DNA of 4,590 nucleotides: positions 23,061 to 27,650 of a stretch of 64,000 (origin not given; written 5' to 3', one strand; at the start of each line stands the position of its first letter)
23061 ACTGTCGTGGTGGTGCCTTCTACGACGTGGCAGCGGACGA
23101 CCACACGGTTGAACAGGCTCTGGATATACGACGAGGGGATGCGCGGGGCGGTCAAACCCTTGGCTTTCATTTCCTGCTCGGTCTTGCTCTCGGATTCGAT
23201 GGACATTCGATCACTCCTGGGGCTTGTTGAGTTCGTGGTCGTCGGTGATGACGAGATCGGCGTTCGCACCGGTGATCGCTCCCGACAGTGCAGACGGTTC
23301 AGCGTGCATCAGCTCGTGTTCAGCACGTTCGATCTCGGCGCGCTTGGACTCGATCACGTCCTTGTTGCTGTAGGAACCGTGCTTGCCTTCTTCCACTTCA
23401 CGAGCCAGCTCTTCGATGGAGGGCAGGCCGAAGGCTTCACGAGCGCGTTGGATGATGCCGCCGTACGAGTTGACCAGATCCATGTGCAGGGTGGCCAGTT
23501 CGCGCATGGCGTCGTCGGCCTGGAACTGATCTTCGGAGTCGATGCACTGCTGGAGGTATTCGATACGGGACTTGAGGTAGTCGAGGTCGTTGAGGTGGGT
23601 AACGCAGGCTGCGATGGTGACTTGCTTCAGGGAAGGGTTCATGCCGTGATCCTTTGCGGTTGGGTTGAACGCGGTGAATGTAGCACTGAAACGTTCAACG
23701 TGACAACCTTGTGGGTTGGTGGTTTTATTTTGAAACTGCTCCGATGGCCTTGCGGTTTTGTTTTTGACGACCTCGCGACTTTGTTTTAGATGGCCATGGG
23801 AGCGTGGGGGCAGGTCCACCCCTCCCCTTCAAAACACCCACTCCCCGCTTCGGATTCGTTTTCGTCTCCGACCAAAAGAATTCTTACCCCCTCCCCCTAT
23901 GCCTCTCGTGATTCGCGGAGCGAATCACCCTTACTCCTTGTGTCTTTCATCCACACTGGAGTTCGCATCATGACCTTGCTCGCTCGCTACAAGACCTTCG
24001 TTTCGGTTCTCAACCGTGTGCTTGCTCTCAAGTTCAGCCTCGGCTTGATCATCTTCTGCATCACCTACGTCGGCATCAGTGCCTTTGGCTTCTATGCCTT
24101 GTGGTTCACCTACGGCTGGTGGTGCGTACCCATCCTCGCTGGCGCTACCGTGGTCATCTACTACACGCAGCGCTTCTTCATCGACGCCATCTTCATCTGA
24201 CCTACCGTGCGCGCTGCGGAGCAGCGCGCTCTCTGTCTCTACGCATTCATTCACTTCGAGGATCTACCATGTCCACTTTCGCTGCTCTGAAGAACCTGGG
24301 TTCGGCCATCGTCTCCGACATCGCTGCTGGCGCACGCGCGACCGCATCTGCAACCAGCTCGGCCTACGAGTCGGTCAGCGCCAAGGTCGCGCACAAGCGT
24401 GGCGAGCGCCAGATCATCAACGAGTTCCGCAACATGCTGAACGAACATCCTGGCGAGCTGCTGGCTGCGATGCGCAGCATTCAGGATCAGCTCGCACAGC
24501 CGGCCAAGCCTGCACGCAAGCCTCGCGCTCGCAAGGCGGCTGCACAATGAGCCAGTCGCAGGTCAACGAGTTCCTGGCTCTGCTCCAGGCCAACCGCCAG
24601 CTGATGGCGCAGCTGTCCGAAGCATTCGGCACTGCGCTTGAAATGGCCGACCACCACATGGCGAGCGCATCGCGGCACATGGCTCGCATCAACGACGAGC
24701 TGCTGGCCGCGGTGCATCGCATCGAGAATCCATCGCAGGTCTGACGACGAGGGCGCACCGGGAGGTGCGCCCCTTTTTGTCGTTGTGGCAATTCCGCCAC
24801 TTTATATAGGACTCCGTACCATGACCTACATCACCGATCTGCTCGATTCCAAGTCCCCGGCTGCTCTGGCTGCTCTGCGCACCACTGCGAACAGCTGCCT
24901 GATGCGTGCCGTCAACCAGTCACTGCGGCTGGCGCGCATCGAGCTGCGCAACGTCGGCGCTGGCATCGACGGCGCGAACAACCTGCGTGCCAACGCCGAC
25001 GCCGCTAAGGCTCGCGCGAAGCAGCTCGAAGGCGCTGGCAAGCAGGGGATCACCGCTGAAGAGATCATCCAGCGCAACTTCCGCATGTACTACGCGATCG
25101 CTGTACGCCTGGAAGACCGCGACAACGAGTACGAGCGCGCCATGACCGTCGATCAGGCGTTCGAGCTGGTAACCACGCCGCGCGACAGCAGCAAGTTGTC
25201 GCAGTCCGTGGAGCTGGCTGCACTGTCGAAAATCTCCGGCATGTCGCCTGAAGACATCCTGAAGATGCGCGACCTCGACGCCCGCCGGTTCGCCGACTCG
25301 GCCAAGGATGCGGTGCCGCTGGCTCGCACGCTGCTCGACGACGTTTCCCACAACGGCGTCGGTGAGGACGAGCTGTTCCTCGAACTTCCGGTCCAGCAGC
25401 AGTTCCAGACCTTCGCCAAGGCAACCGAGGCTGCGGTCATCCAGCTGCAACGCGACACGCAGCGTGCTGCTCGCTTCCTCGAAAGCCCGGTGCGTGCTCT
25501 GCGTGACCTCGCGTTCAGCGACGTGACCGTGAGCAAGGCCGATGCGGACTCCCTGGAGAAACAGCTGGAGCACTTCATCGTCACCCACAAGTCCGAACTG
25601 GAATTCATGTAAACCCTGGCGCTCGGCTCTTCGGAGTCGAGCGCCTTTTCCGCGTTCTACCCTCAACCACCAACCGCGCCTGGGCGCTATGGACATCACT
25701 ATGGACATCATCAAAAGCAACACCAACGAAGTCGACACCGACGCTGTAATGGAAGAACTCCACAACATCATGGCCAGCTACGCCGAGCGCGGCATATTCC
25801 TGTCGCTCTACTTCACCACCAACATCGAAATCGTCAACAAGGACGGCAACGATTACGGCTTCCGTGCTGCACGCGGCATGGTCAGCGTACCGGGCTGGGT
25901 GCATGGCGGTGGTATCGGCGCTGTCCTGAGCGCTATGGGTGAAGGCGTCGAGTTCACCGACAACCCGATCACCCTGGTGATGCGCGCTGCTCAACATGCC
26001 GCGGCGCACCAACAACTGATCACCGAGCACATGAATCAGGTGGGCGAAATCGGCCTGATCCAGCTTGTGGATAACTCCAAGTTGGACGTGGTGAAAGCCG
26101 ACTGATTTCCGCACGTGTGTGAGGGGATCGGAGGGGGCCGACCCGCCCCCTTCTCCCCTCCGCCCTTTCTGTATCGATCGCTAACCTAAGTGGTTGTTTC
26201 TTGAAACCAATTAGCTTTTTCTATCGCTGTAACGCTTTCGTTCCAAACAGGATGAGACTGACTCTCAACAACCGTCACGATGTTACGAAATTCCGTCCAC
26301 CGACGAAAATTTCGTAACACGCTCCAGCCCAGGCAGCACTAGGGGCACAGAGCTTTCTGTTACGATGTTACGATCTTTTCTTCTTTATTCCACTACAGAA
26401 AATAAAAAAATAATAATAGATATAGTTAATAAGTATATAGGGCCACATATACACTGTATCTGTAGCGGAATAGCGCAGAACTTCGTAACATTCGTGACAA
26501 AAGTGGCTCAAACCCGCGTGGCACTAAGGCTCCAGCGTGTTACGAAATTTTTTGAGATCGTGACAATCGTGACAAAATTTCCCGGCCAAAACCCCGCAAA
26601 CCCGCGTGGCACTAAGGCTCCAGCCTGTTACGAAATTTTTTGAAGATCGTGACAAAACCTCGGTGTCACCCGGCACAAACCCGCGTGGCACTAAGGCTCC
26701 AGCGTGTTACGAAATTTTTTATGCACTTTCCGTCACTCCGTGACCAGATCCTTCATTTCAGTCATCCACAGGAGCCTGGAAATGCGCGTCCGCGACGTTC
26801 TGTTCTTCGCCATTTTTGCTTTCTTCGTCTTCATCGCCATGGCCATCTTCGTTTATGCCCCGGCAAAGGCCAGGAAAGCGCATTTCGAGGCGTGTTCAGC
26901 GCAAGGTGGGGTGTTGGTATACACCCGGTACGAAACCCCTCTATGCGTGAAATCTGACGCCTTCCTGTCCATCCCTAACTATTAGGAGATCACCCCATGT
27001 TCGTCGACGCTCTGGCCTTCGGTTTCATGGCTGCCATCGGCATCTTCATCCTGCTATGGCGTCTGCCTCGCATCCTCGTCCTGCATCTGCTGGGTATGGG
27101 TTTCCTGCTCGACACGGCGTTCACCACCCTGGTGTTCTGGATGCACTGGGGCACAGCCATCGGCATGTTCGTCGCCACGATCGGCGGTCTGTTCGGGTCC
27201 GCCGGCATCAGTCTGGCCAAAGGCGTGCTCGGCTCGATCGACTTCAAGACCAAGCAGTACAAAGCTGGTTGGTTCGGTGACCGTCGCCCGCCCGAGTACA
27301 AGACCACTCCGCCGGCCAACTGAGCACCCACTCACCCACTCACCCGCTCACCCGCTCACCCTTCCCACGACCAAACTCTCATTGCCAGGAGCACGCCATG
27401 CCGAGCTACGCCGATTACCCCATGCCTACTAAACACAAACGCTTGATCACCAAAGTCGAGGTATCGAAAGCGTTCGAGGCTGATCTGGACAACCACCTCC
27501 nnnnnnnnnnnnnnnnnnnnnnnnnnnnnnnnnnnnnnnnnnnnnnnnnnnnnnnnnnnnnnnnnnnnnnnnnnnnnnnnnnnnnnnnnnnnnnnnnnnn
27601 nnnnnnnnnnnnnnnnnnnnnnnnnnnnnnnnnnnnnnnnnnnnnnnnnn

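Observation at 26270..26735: Element A: AT-rich, repeat-dense non-coding island with a long hairpin, iteron-like octamers and three tandem 45-bp direct repeats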

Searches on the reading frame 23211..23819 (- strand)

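Call 24: search_protein_families(library=pfam, max_evalue=0.1, proteins=[window:23211-23819:-])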
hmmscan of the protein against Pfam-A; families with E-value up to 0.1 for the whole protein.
window:23211-23819:- (202 aa): 1 family
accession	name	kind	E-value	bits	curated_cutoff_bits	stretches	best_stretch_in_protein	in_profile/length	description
PF09081.16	AMT4_dom_C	-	0.091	13.1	27.6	0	160-201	18-59/64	Glucan 1,4-alpha-maltotetraohydrolase, domain C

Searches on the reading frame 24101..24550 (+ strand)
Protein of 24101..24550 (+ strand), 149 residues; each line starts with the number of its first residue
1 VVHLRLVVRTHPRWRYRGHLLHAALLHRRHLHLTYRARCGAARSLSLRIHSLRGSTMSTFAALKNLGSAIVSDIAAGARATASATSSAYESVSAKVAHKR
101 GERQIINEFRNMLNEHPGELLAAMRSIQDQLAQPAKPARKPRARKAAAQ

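Call 24: search_protein_families(library=pfam, max_evalue=0.1, proteins=[window:24101-24550:+])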
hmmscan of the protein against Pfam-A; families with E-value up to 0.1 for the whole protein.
window:24101-24550:+ (149 aa): 1 family
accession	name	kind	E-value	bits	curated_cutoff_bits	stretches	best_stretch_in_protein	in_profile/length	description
PF23020.1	PEX14-like_2nd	-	0.0048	17.6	23.2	1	68-129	57-118/120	Peroxisomal membrane protein PEX14-like, central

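Call 90: search_protein_families(library=phrogs, max_evalue=0.001, proteins=[window:24101-24550:+])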
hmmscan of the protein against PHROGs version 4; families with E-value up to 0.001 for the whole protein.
window:24101-24550:+ (149 aa): 1 family
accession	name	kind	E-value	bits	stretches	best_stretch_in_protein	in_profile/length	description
phrog_29112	-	unknown function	2.2e-61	205.3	1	57-149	1-93/93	-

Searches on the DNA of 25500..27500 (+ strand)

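Call 5: search_dna_similar(query=window:25500-27500:+, collection=phages, mode=near)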
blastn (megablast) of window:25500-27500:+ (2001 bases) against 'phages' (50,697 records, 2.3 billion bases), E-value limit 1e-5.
Records with a match: 4; places in all: 17; records where one place covers at least 80% of the query: 4.
Best place of each record, by identity: 95-99% 3; 90-95% 1.
By first word of the organism name: Pseudomonas 4.
By host as written in the record: - 2; Pseudomonas aeruginosa CRPA190 (carbapenem-resistant) 1; Pseudomonas aeruginosa YMC17/07/R4900 1.
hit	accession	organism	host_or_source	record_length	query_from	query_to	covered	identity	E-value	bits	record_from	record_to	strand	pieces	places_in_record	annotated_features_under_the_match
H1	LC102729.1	Pseudomonas phage phiR18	-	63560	1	2001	100%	96.0%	0e+0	3245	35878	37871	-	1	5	hypothetical protein (x5)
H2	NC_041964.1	Pseudomonas phage phiR18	-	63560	1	2001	100%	96.0%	0e+0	3245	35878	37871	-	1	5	hypothetical protein (x5)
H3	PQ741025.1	Pseudomonas phage CRPAP1904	Pseudomonas aeruginosa CRPA190 ...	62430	1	2001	100%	95.5%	0e+0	3188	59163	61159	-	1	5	hypothetical protein (x5)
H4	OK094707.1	Pseudomonas phage YMC17/07/R4900a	Pseudomonas aeruginosa YMC17/07/R4900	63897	1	2001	100%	90.7%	0e+0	2658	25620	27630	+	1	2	hypothetical protein (x5)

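Call 7: get_annotated_region(hit=H2, flank=20000)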
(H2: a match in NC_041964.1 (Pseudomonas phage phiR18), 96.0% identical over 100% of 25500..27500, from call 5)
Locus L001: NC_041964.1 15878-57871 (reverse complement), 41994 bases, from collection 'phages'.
description: Pseudomonas phage R18 DNA, complete genome.
organism: Pseudomonas phage phiR18 (NCBI taxid 1752027)
taxonomy: Viruses; Duplodnaviria; Heunggongvirae; Uroviricota; Caudoviricetes; Kochitakasuvirus; Kochitakasuvirus R18
host: -; source: -; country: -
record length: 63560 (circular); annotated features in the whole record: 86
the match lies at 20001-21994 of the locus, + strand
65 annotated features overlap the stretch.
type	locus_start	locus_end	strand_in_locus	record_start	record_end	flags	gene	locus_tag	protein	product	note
CDS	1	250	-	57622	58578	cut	-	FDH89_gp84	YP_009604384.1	hypothetical protein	-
CDS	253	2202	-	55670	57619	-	-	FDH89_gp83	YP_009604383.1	hypothetical protein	-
CDS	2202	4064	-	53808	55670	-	-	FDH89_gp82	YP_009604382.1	virion structural protein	-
CDS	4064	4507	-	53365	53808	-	-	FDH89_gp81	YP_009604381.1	virion structural protein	-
CDS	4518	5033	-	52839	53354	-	-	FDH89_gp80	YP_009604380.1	hypothetical protein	-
CDS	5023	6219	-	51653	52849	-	-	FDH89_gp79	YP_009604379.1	head closure Hc3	-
CDS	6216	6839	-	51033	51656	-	-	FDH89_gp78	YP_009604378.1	endolysin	-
CDS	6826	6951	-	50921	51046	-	-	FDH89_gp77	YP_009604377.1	hypothetical protein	-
CDS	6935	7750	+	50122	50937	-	-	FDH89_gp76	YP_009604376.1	hypothetical protein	-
CDS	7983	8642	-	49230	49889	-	-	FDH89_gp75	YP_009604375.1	structural protein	FIG00954566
CDS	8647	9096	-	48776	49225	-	-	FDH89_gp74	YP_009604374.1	hypothetical protein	-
CDS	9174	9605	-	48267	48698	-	-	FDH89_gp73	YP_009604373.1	hypothetical protein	-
CDS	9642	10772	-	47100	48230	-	-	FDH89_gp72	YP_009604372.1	major head protein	-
CDS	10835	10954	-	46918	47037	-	-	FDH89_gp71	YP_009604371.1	hypothetical protein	-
CDS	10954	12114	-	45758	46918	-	-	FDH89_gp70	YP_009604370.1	hypothetical protein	-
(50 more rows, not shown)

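Call 16: search_dna_similar(query=window:26110-26790:+, collection=phages, mode=distant, max_rows=40, max_evalue=0.001)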
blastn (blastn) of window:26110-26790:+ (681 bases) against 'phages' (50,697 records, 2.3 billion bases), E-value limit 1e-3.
Records with a match: 4; places in all: 24; records where one place covers at least 80% of the query: 4.
Best place of each record, by identity: 95-99% 4.
By first word of the organism name: Pseudomonas 4.
By host as written in the record: - 2; Pseudomonas aeruginosa CRPA190 (carbapenem-resistant) 1; Pseudomonas aeruginosa YMC17/07/R4900 1.
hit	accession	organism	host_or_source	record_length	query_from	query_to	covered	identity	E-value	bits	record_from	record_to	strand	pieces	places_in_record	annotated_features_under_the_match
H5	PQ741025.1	Pseudomonas phage CRPAP1904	Pseudomonas aeruginosa CRPA190 ...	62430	3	681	100%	98.5%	0e+0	1180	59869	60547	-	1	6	hypothetical protein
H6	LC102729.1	Pseudomonas phage phiR18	-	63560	3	681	100%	97.8%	0e+0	1156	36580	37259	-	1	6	hypothetical protein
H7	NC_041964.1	Pseudomonas phage phiR18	-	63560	3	681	100%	97.8%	0e+0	1156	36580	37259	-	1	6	hypothetical protein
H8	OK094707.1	Pseudomonas phage YMC17/07/R4900a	Pseudomonas aeruginosa YMC17/07/R4900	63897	1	670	98%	96.7%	0e+0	1110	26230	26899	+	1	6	none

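Call 58: get_annotated_region(hit=H5, flank=1500)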
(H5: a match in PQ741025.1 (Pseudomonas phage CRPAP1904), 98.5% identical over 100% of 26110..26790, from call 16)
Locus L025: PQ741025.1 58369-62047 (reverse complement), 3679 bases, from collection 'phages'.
description: Pseudomonas phage CRPAP1904, complete genome.
organism: Pseudomonas phage CRPAP1904 (NCBI taxid 3387281)
taxonomy: Viruses
host: Pseudomonas aeruginosa CRPA190 (carbapenem-resistant); source: sewage; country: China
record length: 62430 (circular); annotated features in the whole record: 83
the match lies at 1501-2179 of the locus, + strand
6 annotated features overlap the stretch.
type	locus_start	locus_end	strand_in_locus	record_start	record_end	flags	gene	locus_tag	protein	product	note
CDS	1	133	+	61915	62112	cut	-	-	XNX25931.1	hypothetical protein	-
CDS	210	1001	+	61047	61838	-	-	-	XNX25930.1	hypothetical protein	-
CDS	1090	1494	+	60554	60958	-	-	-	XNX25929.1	hypothetical protein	-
CDS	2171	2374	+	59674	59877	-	-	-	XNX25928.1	hypothetical protein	-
CDS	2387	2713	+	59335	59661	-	-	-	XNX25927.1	hypothetical protein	-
CDS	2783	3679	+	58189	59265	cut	-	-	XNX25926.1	hypothetical protein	-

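Call 59: get_annotated_region(hit=H8, flank=1500)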
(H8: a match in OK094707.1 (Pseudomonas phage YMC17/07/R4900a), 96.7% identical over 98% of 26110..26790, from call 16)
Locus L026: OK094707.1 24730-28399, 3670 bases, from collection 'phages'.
description: Pseudomonas phage YMC17/07/R4900a, complete genome.
organism: Pseudomonas phage YMC17/07/R4900a (NCBI taxid 2877935)
taxonomy: Viruses; Duplodnaviria; Heunggongvirae; Uroviricota; Caudoviricetes; Kochitakasuvirus
host: Pseudomonas aeruginosa YMC17/07/R4900; source: waste water; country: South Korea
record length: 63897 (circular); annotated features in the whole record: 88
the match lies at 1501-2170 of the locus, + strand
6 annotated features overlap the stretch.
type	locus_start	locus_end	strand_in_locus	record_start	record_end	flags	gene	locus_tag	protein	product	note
CDS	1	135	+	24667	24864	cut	-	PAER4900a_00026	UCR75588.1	hypothetical protein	-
CDS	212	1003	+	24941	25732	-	-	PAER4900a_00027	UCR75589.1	hypothetical protein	-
CDS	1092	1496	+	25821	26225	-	-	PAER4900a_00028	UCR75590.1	hypothetical protein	-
CDS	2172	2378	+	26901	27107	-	-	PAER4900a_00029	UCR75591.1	hypothetical protein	-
CDS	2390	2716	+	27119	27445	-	-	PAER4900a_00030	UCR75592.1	hypothetical protein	-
CDS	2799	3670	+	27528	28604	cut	-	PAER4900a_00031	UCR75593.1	hypothetical protein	-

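Call 86: search_rna_families(source=window, start=26050, end=26850, threshold=evalue, max_evalue=1)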
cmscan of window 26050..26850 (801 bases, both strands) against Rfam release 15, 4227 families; matches with E-value up to 1: 3.
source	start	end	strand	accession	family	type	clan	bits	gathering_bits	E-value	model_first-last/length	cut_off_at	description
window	26355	26503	+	RF04174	MIR4208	Gene; miRNA;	-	24.8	140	0.25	1-191/191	no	MIR4208 microRNA precursor family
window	26111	26169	+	RF00802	mir-207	Gene; miRNA;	-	20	88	0.6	1-78/78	no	mir-207 microRNA precursor family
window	26119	26161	+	RF00912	mir-877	Gene; miRNA;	-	18.6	47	0.94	1-86/86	no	mir-877 microRNA precursor family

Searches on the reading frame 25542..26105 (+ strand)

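Call 21: search_protein_families(library=phrogs, max_evalue=0.001, proteins=[window:25542-26105:+])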
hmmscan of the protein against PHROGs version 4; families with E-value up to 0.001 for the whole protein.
window:25542-26105:+ (187 aa): 1 family
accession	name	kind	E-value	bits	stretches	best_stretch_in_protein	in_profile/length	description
phrog_31667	-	unknown function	2.9e-94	314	1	50-187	1-138/138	-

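Call 23: search_protein_families(library=pfam, max_evalue=0.01, proteins=[window:25542-26105:+])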
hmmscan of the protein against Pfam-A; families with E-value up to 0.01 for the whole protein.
window:25542-26105:+ (187 aa): 0 families
